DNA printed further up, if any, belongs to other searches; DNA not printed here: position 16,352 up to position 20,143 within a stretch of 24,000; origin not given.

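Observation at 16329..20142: Insulated, AT-skewed single-gene island between ffh and polA encoding a YobI/KAP-like NTPase: candidate one-gene conflict/defence module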

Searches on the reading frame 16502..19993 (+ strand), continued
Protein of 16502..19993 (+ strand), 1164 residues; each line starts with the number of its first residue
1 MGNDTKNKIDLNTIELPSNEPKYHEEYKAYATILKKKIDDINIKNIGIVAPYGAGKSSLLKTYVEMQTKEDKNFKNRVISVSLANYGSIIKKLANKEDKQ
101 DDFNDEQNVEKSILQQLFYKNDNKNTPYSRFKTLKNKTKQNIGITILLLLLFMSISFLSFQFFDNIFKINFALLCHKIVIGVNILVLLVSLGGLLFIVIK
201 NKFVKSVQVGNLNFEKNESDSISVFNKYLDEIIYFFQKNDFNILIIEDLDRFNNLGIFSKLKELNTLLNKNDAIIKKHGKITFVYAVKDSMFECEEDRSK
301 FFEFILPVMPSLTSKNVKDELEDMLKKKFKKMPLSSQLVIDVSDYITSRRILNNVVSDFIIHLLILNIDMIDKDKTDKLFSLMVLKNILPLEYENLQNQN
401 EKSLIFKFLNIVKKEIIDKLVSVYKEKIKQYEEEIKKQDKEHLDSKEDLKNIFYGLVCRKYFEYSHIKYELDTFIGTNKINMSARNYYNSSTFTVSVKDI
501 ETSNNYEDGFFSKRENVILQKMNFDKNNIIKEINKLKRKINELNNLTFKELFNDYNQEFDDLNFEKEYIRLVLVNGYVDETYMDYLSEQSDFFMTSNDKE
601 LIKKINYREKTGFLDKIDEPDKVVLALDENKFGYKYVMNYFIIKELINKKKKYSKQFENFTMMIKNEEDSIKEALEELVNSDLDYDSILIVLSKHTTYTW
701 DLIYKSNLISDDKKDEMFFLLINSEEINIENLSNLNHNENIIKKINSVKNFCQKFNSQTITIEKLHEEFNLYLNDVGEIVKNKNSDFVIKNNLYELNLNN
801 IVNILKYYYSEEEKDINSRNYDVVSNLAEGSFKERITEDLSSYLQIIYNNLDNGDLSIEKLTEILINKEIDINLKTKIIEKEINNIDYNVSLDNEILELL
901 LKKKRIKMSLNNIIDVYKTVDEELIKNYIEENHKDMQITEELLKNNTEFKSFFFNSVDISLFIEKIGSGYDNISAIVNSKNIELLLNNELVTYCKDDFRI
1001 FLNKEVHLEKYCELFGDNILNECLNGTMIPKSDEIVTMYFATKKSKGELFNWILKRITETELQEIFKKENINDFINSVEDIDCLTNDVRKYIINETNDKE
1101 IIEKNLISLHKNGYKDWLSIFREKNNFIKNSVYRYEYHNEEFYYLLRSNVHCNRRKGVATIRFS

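Call 31: search_dna_similar(query=window:16502-19993:+, collection=plasmids, mode=protein, max_evalue=0.001, max_rows=25)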
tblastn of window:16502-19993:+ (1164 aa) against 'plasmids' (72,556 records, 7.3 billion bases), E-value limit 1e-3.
Records with a match: 632; places in all: 635; records where one place covers at least 80% of the query: 0.
Best place of each record, by identity: <60% 632.
By first word of the organism name: Escherichia 463; Klebsiella 58; Salmonella 52; Pantoea 13; Shigella 9; Enterobacter 5; Serratia 4; Alteromonas 4; Sinorhizobium 3; Roseovarius 2; and 17 more.
By predicted mobility (MOB-suite, as given by PLSDB): conjugative 480; non-mobilizable 76; mobilizable 76.
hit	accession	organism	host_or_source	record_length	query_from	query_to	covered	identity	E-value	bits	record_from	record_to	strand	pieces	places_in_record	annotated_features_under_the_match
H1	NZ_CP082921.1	Sutcliffiella horikoshii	cell culture,water from a container for ...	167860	47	667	47%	29.4%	2e-27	187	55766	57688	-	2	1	P-loop NTPase fold protein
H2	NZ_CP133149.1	Sinorhizobium chiapasense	Acaciella angustissima,cell culture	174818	47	656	33%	31.3%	2e-19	218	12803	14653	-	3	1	ATP-binding protein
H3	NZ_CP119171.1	Enterobacter mori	Paris polyphylla,cell culture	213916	27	420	27%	33.9%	4e-17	147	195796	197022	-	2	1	hypothetical protein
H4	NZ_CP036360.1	Agrobacterium sp. 33MFTa1.1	Thlaspi arvense,cell culture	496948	17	402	27%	32.9%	5e-23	176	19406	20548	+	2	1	ATP-binding protein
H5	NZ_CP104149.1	Sinorhizobium medicae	Trigonella foenum-graecum,cell culture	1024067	17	402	27%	32.0%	3e-22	173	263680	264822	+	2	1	record has no annotation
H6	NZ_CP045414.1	Roseovarius sp. THAF8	pure culture,Surface of a polyethylene ...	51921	47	402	25%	34.8%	4e-20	166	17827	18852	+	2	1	ATP-binding protein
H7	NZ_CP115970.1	Wohlfahrtiimonas chitiniclastica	pancreas of a zebra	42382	47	397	25%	34.2%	4e-23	169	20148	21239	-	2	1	hypothetical protein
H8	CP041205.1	Rhizobium sp. NIBRBAC000502774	Genome assembly,Coal mine soil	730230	47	399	25%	34.4%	1e-25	179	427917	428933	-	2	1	ATP-binding protein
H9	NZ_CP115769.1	Paracoccus sediminicola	cell culture,sediment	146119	47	399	25%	34.0%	4e-21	165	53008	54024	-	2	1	ATP-binding protein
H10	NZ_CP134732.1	Pantoea agglomerans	cell culture,stem [BTO:0001300],Rubus ...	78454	47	409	25%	33.3%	2e-12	136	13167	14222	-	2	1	DNA-binding protein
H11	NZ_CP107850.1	Nocardia sp. NBC_00511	-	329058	20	403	33%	24.8%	3e-16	93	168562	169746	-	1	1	hypothetical protein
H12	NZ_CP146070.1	Roseovarius sp. S88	-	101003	47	397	24%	33.0%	5e-20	161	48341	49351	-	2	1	ATP-binding protein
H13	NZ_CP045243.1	Pantoea sp. JZ29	Euphorbia granulata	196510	47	409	25%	32.2%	4e-17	150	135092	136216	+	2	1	pcar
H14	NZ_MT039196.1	Serratia proteamaculans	-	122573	47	410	26%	30.7%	2e-13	138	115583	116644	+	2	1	DNA-binding protein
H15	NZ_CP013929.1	Alteromonas mediterranea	seawater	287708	47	397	25%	32.1%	9e-20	161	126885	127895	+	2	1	P-loop NTPase fold protein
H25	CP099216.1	Escherichia coli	culture,Pooled soil sample collected ...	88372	47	421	26%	30.7%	5e-17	153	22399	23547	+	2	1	hypothetical protein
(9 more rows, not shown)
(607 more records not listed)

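Call 32: get_annotated_region(hit=H25, flank=4000)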
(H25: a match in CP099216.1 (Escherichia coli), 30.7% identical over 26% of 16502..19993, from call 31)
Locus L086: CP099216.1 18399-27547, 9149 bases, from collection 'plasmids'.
description: Escherichia coli strain RHB16-SO-C05 plasmid unnamed3, complete sequence
organism: Escherichia coli (NCBI taxid 562)
taxonomy: Bacteria; Pseudomonadota; Gammaproteobacteria; Enterobacterales; Enterobacteriaceae; Escherichia; Escherichia coli
host: -; source: culture,Pooled soil sample collected from floor of pig farm; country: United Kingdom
typing (MOB-suite, as given by PLSDB): conjugative; replicon IncFIA,IncFII; relaxase MOBF; mating-pair formation MPF_F
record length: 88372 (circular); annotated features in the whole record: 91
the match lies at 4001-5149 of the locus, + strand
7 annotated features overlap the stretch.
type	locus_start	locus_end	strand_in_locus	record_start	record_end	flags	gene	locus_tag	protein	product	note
CDS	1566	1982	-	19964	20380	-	-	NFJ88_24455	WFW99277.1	type II toxin-antitoxin system VapC family toxin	-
CDS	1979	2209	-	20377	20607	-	vapB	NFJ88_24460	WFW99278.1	type II toxin-antitoxin system VapB family antitoxin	-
CDS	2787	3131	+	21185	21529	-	-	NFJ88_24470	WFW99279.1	type II toxin-antitoxin system PrlF family antitoxin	-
CDS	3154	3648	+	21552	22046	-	-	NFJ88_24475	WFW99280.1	type II toxin-antitoxin system YhaV family toxin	-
CDS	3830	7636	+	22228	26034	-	-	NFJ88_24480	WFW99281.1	hypothetical protein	-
CDS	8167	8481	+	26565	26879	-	-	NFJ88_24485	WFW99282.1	hypothetical protein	-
CDS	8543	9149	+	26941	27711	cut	-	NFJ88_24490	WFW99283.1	hypothetical protein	-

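Call 35: search_protein_families(library=padloc, proteins=[L086:3830-7633:+, P0002, P0014, P0032, P0037, P0051], max_evalue=0.001)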
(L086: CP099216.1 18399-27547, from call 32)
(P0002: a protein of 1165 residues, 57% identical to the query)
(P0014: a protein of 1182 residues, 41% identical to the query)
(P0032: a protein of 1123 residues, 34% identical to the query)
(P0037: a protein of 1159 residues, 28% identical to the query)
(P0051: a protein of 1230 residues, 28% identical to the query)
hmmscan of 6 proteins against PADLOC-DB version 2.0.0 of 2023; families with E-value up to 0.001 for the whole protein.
L086:3830-7633:+ (1268 aa): 1 family
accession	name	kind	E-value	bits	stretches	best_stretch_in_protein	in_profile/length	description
PDLC02220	Tmn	-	0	2045.6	1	1-1268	1-1273/1273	-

P0002 (1165 aa): 1 family
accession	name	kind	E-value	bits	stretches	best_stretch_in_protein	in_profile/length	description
PDLC02220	Tmn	-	1.5e-44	150.2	2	220-957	257-1037/1273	-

P0014 (1182 aa): 1 family
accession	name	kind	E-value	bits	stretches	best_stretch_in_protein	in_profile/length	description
PDLC02220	Tmn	-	2.6e-58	195.8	1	28-468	41-479/1273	-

P0032 (1123 aa): 1 family
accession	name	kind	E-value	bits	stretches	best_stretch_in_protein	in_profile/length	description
PDLC02220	Tmn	-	2.1e-54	182.9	1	27-469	41-504/1273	-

P0037 (1159 aa): 1 family
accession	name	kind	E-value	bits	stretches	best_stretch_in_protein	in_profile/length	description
PDLC02220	Tmn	-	1.7e-67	226.3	2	213-870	256-948/1273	-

P0051 (1230 aa): 2 families
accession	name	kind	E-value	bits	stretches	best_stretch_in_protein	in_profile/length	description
PDLC02220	Tmn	-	1.8e-82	275.8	1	35-1019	16-1057/1273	-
PDLC02911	VakA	-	0.00083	18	1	76-125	5-51/163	-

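Call 47: predict_structure(alignment_id=A1)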
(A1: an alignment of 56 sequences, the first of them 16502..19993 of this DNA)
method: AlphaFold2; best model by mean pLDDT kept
length: 1164 residues; sequences in the alignment: 56
mean_pLDDT: 84.4   pTM: 0.52
mean pLDDT of the five models: 84.4, 83.4, 82.8, 82.1, 81.6
residues with pLDDT >= 90: 423; 70-90: 631; 50-70: 70; < 50: 40
segments of 3 or more residues with pLDDT < 50: 1-6, 88-100, 202-220
pLDDT, mean of each block of 10 residues (from residue 1): 48 77 83 89 88 83 87 84 61 46 63 72 59 56 81 83 66 70 85 77 37 32 71 82 85 75 86 84 88 79 85 81 86 89 86 89 83 88 92 86 89 89 90 84 87 90 87 88 87 88 89 87 73 81 85 88 87 90 73 71 85 85 88 89 92 92 84 87 88 90 88 91 93 91 93 93 93 94 94 95 95 91 93 94 93 91 94 93 93 93 93 92 93 89 90 93 90 91 92 92 87 92 88 91 88 91 91 88 88 89 88 82 83 86 86 85 80
secondary structure, 60 per line:
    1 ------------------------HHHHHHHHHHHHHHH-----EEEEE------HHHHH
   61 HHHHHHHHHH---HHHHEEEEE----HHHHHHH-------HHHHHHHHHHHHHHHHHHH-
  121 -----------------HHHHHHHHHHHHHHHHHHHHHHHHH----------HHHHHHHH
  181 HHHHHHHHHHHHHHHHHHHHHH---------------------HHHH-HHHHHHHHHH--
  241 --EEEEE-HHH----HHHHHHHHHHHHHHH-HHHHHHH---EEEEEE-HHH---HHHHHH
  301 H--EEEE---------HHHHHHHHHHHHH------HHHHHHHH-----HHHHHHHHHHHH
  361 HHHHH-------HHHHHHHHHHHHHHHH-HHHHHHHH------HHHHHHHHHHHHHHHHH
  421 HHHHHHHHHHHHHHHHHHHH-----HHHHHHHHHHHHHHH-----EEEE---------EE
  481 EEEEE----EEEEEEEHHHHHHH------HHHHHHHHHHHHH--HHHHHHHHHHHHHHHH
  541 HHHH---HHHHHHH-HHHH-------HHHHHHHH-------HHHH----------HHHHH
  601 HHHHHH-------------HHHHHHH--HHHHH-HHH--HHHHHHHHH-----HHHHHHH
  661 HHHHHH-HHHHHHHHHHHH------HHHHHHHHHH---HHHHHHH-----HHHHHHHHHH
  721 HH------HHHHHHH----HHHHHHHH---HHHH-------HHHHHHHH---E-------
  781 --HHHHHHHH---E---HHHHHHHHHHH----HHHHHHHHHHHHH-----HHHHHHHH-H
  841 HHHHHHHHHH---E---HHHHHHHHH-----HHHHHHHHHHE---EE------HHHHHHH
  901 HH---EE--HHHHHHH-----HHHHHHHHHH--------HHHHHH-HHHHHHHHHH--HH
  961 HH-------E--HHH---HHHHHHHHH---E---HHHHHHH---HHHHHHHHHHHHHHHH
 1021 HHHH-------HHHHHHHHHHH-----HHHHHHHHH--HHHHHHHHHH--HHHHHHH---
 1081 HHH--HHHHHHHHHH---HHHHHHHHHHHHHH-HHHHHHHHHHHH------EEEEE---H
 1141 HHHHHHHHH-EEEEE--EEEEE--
elements in order (helices of 4 or more, strands of 3 or more residues): H25-39 E45-49 H56-70 H74-77 E78-82 H87-93 H101-119 H138-162 H173-202 H224-227 H229-238 E243-247 H256-270 H272-278 E282-287 H295-301 E304-307 H317-329 H336-343 H349-365 H373-388 H390-397 H404-440 H446-460 E466-469 E479-485 E490-496 H497-503 H510-522 H525-544 H548-554 H556-559 H567-574 H582-585 H596-606 H620-626 H629-633 H640-648 H654-666 H668-679 H686-695 H699-705 H711-722 H729-735 H740-747 H751-754 H762-769 H783-790 H798-808 H813-825 H831-838 H840-850 H858-866 H872-881 H894-902 H910-916 H922-931 H940-945 H947-956 H959-962 H979-987 H995-1001 H1005-1024 H1032-1042 H1048-1056 H1059-1068 H1071-1077 H1086-1095 H1099-1112 H1114-1125 E1132-1136 H1140-1149 E1151-1155 E1158-1162

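Call 50: fold_search(model_id=the predicted structure, library=pdb)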
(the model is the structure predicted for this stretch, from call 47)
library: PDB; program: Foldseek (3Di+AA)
matches with E <= 10: 638; with E <= 0.001: 1
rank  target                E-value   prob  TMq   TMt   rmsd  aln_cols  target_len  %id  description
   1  3zjy_B                1.7e-04  0.87  0.09  0.11  42.9       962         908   11  Crystal Structure of Importin 13 - RanGTP - eIF1A complex (released 2013-04-10)
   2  8hr8_E                1.4e-03  1.00  0.16  0.21  17.2       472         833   11  Structure of heptameric RdrA ring (released 2023-02-01)
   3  9y6s_5W               1.4e-03  0.38  0.09  0.04  79.6      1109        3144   12  96-nm repeat of the Leishmania tarentolae doublet microtubule (released 2025-12-17)
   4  8hq6_C                1.4e-03  0.35  0.08  0.09  46.9      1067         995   10  KL2 in complex with CRM1-Ran-RanBP1 (released 2023-10-25)
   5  1fnn_A                1.7e-03  1.00  0.17  0.46   9.0       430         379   12  CRYSTAL STRUCTURE OF CDC6P FROM PYROBACULUM AEROPHILUM (released 2000-10-04)
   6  7tjh_D                2.0e-03  1.00  0.15  0.33  26.4       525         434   11  S. cerevisiae ORC bound to 84 bp ARS1 DNA and Cdc6 (state 1) with flexible Orc6 N-terminal domain (released 2022-10-05)
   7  7jgr_A                2.4e-03  1.00  0.15  0.38  10.6       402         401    9  Structure of Drosophila ORC bound to DNA (84 bp) and Cdc6 (released 2020-09-09)
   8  7jk6_A                2.7e-03  1.00  0.15  0.38  11.5       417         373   10  Structure of Drosophila ORC in the active conformation (released 2020-09-09)
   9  2xwu_B                2.7e-03  0.30  0.08  0.09  51.7      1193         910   11  CRYSTAL STRUCTURE OF IMPORTIN 13 - UBC9 COMPLEX (released 2010-12-29)
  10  8s0e_D                3.1e-03  1.00  0.14  0.35  26.6       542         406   12  H. sapiens OCCM bound to double stranded DNA (released 2024-10-02)
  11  9e5c_7a               3.2e-03  0.41  0.11  0.05  79.4      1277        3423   11  Cryo-EM structure of 96 nm repeat of microtubule doublet from T. brucei flagellum (released 2025-03-12)
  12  7jk6_D                3.8e-03  1.00  0.13  0.29  16.9       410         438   14  Structure of Drosophila ORC in the active conformation (released 2020-09-09)
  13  8umv_D                4.0e-03  1.00  0.13  0.37  15.3       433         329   12  Atomic model of the human CTF18-RFC-PCNA-DNA ternary complex with narrow PCNA opening state I (state 5) (released 2024-05-08)
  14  7tjj_I                4.2e-03  1.00  0.14  0.35  27.2       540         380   10  S. cerevisiae ORC bound to 84 bp ARS1 DNA and Cdc6 (state 1) with docked Orc6 N-terminal domain (released 2022-10-05)
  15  7jgr_D                4.2e-03  1.00  0.14  0.31  22.3       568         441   14  Structure of Drosophila ORC bound to DNA (84 bp) and Cdc6 (released 2020-09-09)
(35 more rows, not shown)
